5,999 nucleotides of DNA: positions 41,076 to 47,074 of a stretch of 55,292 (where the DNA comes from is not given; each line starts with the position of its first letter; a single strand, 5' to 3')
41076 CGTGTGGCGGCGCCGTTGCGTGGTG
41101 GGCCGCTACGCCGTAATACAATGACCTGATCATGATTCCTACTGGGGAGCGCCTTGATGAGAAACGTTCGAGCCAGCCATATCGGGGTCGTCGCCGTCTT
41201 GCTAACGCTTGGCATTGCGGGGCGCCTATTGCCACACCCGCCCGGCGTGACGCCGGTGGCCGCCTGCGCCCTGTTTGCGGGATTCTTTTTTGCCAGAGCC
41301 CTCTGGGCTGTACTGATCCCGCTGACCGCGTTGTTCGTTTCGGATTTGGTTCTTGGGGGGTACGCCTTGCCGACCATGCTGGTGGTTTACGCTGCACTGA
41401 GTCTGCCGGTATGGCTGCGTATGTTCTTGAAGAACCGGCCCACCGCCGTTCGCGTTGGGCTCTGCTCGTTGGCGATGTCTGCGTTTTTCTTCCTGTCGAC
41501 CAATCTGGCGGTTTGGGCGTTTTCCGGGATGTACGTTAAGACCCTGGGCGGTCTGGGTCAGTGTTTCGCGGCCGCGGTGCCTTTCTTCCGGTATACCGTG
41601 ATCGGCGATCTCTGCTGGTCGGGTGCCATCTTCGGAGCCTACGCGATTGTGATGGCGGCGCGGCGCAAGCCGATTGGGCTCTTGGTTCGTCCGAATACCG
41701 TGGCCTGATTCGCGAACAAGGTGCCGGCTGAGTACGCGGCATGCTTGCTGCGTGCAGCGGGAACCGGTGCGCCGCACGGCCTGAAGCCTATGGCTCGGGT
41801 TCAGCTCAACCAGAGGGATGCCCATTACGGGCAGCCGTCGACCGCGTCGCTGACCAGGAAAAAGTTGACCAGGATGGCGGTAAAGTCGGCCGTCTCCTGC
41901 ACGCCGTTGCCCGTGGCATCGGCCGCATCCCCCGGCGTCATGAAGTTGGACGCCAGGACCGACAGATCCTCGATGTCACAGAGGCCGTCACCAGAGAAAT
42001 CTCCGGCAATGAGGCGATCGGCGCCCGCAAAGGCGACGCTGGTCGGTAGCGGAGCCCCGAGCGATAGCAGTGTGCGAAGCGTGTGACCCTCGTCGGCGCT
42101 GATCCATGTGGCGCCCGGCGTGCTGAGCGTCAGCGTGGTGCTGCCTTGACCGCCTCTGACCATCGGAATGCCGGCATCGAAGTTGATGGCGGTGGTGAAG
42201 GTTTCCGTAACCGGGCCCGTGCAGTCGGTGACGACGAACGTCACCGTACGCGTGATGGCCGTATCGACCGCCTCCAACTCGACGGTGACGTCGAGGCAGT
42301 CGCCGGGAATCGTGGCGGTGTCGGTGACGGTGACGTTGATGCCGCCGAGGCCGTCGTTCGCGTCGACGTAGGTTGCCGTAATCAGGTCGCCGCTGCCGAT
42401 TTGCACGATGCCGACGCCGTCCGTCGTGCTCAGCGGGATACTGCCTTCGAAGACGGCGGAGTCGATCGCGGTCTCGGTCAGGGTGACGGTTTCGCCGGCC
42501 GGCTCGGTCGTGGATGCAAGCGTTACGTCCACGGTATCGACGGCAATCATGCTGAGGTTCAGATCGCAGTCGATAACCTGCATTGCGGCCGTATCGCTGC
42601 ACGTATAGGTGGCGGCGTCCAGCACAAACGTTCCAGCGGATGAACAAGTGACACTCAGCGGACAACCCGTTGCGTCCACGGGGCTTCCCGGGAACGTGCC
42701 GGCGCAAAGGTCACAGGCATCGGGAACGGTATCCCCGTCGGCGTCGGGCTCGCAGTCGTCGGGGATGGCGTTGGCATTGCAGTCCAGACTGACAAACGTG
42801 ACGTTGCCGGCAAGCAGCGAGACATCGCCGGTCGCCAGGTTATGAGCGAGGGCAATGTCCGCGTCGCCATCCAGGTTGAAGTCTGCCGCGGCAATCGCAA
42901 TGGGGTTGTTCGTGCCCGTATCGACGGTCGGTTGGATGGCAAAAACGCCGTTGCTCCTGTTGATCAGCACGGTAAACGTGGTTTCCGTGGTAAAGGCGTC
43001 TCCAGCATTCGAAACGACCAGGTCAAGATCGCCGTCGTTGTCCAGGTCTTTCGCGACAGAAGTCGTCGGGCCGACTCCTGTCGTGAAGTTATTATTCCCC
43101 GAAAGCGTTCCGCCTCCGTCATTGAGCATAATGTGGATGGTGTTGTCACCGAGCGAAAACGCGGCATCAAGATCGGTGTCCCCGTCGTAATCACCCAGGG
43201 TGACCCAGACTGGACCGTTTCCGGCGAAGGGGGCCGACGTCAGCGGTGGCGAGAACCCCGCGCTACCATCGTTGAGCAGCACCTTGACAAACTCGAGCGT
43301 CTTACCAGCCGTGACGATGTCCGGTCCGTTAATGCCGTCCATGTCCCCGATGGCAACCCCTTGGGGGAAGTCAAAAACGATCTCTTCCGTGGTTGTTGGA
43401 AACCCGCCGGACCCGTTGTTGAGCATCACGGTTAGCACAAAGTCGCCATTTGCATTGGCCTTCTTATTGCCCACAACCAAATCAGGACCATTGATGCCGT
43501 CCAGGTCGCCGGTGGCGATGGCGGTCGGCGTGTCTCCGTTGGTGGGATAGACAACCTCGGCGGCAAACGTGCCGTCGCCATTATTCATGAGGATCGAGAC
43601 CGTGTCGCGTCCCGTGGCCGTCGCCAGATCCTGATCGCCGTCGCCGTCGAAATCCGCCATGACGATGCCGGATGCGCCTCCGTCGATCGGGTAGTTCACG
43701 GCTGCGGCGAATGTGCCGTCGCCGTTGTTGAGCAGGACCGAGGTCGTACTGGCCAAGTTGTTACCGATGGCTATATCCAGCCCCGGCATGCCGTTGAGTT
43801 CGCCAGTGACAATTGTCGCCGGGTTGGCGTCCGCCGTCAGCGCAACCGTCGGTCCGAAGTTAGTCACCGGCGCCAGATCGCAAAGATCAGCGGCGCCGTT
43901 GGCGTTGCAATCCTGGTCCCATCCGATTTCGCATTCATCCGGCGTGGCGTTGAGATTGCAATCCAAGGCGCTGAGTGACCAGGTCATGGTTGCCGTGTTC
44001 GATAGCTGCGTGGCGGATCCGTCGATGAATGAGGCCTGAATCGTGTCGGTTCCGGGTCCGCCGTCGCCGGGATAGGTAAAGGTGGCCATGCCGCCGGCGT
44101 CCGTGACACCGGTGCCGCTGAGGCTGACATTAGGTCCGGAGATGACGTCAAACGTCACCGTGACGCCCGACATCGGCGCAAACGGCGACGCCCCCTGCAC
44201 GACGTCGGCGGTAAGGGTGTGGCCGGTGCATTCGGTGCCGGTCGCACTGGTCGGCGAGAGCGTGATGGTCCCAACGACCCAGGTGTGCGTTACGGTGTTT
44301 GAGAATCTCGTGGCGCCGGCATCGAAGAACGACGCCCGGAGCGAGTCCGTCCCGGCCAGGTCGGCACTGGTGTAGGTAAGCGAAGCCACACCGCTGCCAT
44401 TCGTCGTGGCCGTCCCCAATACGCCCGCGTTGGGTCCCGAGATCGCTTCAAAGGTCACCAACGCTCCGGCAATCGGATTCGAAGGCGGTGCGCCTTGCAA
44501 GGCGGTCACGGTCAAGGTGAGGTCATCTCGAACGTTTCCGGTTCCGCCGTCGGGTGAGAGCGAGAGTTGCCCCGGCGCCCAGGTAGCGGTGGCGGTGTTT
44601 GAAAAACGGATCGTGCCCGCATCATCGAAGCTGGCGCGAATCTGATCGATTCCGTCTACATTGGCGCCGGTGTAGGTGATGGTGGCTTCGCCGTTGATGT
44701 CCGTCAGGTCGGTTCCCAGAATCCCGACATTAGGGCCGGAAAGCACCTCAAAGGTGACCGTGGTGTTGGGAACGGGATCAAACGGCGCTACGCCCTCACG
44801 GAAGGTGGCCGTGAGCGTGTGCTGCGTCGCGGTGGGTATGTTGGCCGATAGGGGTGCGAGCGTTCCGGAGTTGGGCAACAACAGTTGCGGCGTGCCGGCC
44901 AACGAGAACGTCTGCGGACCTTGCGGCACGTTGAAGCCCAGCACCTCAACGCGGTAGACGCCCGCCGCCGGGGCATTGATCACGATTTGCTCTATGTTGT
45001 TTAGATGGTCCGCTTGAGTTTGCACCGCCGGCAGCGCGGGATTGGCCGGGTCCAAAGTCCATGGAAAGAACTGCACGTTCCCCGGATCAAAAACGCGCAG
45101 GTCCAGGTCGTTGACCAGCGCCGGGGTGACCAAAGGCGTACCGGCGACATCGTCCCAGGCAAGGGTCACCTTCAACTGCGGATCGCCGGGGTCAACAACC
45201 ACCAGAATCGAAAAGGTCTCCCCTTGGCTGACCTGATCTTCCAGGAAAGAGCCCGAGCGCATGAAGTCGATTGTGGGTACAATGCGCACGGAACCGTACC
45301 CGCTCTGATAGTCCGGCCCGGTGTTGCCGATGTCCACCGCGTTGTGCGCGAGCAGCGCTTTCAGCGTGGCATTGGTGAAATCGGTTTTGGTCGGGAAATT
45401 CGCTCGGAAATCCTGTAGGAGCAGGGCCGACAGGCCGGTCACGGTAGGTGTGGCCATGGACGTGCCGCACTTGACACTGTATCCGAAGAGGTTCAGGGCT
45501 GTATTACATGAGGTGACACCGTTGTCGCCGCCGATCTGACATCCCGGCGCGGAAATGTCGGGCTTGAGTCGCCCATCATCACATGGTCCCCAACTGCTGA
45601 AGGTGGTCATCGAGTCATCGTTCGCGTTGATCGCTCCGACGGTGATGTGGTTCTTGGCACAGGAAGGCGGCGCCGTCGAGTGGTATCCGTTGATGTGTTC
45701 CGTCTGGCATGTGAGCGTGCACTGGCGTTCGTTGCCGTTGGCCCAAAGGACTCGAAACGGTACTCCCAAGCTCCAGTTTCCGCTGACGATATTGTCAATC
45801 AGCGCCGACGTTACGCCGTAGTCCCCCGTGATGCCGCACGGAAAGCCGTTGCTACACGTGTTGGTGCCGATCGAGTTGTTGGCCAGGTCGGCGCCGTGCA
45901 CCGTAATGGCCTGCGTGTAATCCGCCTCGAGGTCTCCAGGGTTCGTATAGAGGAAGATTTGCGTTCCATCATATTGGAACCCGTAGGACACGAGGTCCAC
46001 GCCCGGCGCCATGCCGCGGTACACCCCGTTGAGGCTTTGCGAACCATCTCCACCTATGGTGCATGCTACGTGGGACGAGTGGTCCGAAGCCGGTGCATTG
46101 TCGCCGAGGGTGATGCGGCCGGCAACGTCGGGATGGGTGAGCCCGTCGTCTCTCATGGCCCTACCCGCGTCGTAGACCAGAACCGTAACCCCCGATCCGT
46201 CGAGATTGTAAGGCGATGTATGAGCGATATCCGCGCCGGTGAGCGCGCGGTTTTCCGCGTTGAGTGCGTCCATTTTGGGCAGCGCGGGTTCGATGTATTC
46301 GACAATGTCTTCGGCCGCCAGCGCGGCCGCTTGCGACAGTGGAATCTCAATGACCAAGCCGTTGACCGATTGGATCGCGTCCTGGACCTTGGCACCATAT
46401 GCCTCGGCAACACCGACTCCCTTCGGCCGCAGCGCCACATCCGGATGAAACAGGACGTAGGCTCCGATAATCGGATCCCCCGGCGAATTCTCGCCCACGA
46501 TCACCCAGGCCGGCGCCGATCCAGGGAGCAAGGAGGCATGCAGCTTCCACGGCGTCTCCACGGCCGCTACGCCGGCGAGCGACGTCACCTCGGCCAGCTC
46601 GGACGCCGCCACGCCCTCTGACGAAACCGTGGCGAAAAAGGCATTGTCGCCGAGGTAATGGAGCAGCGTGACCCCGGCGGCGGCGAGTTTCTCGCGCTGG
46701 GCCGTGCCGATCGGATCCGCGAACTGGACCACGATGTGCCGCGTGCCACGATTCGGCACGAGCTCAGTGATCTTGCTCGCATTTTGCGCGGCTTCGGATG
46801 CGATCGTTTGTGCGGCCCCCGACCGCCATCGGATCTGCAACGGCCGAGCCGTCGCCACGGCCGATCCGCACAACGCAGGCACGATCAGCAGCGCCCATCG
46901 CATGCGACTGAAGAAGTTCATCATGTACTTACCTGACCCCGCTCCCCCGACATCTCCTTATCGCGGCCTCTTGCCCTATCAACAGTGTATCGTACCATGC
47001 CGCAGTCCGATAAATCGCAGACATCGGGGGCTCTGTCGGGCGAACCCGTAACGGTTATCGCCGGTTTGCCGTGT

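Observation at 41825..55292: Self-contained cohesin-like / dockerin-like secreted protein cluster with no carbohydrate-active enzymes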

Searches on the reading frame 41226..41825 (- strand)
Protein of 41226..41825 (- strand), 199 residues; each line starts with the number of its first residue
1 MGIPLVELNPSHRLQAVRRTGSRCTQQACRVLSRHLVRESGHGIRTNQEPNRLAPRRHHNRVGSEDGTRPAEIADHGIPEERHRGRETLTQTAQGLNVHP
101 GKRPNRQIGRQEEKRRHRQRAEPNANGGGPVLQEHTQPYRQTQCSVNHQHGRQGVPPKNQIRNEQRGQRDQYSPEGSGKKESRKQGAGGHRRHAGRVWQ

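Call 13: search_protein_families(library=pfam, proteins=[window:41226-41825:-], max_evalue=0.01)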
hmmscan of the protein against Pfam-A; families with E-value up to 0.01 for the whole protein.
window:41226-41825:- (199 aa): 0 families

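Call 14: search_protein_families(library=ncbifam, proteins=[window:41226-41825:-], max_evalue=0.1)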
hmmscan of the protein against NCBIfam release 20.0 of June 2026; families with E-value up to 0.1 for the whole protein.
window:41226-41825:- (199 aa): 0 families

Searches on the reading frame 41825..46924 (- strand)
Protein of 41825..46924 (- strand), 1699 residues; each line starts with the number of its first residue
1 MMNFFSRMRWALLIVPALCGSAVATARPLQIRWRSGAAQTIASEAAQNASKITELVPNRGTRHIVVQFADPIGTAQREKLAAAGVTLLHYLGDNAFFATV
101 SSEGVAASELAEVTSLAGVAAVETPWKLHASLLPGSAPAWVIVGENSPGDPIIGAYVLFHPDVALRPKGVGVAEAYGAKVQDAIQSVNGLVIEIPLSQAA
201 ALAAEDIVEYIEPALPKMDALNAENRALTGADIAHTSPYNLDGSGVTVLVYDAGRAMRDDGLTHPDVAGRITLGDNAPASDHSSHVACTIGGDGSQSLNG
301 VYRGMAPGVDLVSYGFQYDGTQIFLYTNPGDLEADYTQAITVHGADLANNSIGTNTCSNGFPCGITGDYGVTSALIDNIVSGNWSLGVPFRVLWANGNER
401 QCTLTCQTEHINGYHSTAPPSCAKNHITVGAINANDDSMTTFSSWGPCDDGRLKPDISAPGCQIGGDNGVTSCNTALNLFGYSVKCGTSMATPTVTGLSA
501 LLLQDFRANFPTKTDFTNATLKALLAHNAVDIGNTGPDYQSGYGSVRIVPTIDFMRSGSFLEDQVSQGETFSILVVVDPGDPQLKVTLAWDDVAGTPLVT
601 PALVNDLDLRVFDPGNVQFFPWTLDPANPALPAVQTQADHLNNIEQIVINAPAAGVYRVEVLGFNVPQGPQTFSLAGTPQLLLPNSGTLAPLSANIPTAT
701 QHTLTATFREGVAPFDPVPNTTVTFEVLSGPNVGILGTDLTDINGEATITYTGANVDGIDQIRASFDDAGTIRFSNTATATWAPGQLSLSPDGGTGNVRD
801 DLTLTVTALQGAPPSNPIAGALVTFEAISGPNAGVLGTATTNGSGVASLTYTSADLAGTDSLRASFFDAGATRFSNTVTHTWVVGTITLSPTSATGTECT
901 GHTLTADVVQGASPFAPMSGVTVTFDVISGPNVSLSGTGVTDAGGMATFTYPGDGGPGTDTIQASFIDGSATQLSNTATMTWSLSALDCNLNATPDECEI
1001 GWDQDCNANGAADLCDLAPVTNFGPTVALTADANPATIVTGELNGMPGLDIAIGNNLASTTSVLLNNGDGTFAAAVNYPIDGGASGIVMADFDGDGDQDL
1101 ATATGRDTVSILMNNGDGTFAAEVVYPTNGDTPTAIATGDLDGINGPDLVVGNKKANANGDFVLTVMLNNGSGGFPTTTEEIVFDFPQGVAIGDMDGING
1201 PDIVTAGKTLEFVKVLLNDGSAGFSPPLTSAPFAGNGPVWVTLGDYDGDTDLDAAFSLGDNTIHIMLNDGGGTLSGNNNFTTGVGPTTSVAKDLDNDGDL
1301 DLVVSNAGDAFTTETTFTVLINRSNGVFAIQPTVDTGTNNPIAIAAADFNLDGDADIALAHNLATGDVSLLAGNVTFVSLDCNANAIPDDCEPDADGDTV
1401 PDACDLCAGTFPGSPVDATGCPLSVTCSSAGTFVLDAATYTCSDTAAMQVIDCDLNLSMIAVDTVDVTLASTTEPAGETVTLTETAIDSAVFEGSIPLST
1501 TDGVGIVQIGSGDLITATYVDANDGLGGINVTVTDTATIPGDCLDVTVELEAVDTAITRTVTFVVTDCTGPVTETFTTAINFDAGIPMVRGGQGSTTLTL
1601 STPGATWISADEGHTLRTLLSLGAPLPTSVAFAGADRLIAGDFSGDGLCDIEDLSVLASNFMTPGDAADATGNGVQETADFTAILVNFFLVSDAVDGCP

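Call 9: search_protein_families(library=pfam, proteins=[window:41825-46924:-], max_evalue=1)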
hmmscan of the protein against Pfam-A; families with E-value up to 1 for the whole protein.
window:41825-46924:- (1699 aa): 7 families
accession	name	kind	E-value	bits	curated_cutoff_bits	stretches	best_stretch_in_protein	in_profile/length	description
PF00082.27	Peptidase_S8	-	5.5e-35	121.5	21.8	1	263-544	16-288/288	Subtilase family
PF13517.12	FG-GAP_3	-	1.7e-28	99.4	26.9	5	1091-1151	1-61/61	FG-GAP-like repeat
PF11974.14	bMG3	-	0.00015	22.1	34.9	1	798-858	11-63/103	Bacterial alpha-2-macroglobulin MG3 domain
PF01839.29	FG-GAP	-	0.00082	19.6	22.1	3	1285-1309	2-25/37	FG-GAP repeat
PF02369.22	Big_1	-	0.0017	18.9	34.9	3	787-871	4-84/93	Bacterial Ig-like domain (group 1)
PF04151.21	PPC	-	0.085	14.2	25.9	1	606-661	25-68/70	Bacterial pre-peptidase C-terminal domain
PF21955.1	CarG-like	-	0.2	12.2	28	1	1293-1360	9-73/144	Carbapenem resistance protein CarG-like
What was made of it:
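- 41825..46924 (-): Probable dockerin-tagged client, not part of the conserved cassette (1699 aa). S8 protease (45293-46138); Ig-like repeats; FG-GAP propeller (about 42725-43834); beta-sandwich plus terminal G-type dockerin (41828-42343; the dockerin is 41828-42022) ending in ...DGCP with no extension. Pfam gives Peptidase_S8 121.5 bits and FG-GAP_3 99.4 bits (call 9).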

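Call 14: search_protein_families(library=ncbifam, proteins=[window:41825-46924:-], max_evalue=0.1)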
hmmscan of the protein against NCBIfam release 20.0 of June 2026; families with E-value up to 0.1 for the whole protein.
window:41825-46924:- (1699 aa): 7 families
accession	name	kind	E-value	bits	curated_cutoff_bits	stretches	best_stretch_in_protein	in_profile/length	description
NF040809.1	germ_prot_CspBA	exception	2.8e-10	38.5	1250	1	420-548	399-518/1099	bifunctional germination protease/germinant receptor pseudoprotease CspBA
NF040553.1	SGO_0316_fam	subfamily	4.8e-09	34.4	1400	1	436-515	650-720/1486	SGO_0316/SGO_0317 family LPXTG-anchored serine peptidase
NF033595.1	denti_PrtP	equivalog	2.8e-08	32.9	300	1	412-561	376-511/606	dentilisin complex serine proteinase subunit PrtP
NF040808.2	CspC_non_triad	exception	1.2e-06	27.3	675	1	422-552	426-549/556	bile acid germinant receptor pseudoprotease CspC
NF042956.1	IteS_antiphage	equivalog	0.0057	14.9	900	1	427-530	423-534/747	S8 family anti-phage peptidase IteS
NF053612.1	anchor_PA1041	equivalog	0.01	15.8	250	1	1392-1428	75-111/236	PA1041 family peptidoglycan-binding anchor lipoprotein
TIGR03895.1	protease_PatA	subfamily_domain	0.027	13.2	421.05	1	420-504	107-178/606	PatA/PatG family cyanobactin maturation protease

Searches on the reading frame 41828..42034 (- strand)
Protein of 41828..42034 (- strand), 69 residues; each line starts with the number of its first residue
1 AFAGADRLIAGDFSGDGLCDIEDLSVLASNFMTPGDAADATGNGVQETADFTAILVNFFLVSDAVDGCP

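Call 44: search_protein_families(library=pfam, proteins=[window:41828-42034:-], max_evalue=10)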
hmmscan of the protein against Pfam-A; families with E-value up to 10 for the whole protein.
seq(69 aa): 1 family
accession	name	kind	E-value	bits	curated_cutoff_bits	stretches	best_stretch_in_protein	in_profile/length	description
PF00404.24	Dockerin_1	-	0.062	13.9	22.9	1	10-53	1-51/57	Dockerin type I domain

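Call 66: search_protein_families(library=ncbifam, proteins=[window:41828-42034:-], max_evalue=10)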
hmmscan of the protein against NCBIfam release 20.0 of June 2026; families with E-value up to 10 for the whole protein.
seq(69 aa): 1 family
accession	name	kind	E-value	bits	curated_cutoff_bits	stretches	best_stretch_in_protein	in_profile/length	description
NF041540.1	dockerin_GC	domain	0.00084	19.7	29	1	12-59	11-64/67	GC-type dockerin domain-anchored protein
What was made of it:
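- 41825..46924 (-): Dockerin_1 E 0.06 and dockerin_GC E 8e-4 (calls 44, 66).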
